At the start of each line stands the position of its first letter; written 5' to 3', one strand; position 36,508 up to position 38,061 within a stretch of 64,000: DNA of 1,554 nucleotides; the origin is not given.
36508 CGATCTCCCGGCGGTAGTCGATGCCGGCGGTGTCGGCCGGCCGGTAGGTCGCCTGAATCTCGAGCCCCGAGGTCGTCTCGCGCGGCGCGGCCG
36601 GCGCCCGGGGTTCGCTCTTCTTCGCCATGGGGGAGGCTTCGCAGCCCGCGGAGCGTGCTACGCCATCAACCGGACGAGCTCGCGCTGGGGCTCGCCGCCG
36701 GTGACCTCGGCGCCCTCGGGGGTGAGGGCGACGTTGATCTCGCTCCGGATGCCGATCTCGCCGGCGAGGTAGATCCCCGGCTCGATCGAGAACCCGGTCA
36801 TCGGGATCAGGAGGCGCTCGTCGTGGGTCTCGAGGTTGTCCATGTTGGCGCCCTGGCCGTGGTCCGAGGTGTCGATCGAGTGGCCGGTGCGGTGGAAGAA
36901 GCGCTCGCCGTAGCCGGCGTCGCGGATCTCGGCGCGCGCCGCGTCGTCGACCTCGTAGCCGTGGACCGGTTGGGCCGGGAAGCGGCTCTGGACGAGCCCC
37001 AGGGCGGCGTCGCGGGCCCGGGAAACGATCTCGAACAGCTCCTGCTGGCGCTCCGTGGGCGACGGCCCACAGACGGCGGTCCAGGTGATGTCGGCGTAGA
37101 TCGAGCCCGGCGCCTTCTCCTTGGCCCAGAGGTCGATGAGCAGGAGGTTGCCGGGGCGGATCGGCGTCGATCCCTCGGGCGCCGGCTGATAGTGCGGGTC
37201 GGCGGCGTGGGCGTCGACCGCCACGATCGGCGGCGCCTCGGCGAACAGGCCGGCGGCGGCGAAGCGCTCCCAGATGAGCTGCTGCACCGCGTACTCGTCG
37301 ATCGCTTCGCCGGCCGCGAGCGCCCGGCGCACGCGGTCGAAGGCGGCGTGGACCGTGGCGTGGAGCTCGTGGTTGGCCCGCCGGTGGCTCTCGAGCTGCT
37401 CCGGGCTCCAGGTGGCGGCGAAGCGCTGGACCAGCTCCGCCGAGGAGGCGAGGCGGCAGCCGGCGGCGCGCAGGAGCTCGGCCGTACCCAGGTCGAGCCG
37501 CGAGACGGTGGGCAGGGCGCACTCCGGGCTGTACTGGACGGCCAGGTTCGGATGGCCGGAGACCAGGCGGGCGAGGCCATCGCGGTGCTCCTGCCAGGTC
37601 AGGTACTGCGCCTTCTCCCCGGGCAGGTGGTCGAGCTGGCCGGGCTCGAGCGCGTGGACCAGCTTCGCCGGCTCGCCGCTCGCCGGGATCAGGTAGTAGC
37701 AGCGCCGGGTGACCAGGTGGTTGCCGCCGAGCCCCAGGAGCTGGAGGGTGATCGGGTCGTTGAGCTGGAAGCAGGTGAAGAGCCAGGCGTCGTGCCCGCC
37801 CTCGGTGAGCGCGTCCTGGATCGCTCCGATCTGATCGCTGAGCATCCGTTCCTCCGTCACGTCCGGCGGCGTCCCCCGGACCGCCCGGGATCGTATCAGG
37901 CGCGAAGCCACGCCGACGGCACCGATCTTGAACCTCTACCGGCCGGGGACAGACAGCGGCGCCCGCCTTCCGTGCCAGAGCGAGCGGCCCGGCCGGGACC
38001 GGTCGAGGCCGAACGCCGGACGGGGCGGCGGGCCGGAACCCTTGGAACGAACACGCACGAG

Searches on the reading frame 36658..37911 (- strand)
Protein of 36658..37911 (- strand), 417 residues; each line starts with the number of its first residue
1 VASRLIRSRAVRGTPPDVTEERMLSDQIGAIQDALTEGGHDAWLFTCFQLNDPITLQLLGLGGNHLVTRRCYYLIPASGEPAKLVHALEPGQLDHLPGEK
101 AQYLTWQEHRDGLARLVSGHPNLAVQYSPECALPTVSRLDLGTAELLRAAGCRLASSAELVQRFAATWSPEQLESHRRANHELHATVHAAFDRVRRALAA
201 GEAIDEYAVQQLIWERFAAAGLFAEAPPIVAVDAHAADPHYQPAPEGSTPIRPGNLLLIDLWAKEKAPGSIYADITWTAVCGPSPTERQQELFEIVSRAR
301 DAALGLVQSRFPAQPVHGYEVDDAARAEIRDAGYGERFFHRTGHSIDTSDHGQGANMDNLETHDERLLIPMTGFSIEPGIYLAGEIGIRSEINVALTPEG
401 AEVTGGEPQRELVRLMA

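Call 15: search_protein_families(library=pfam, proteins=[window:36658-37911:-], max_evalue=0.00001)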
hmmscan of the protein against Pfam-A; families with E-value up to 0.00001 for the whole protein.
window:36658-37911:- (417 aa): 1 family
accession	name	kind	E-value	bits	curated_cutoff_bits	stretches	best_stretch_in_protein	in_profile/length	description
PF00557.29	Peptidase_M24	-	1.1e-33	117.2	23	1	184-397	7-207/208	Metallopeptidase family M24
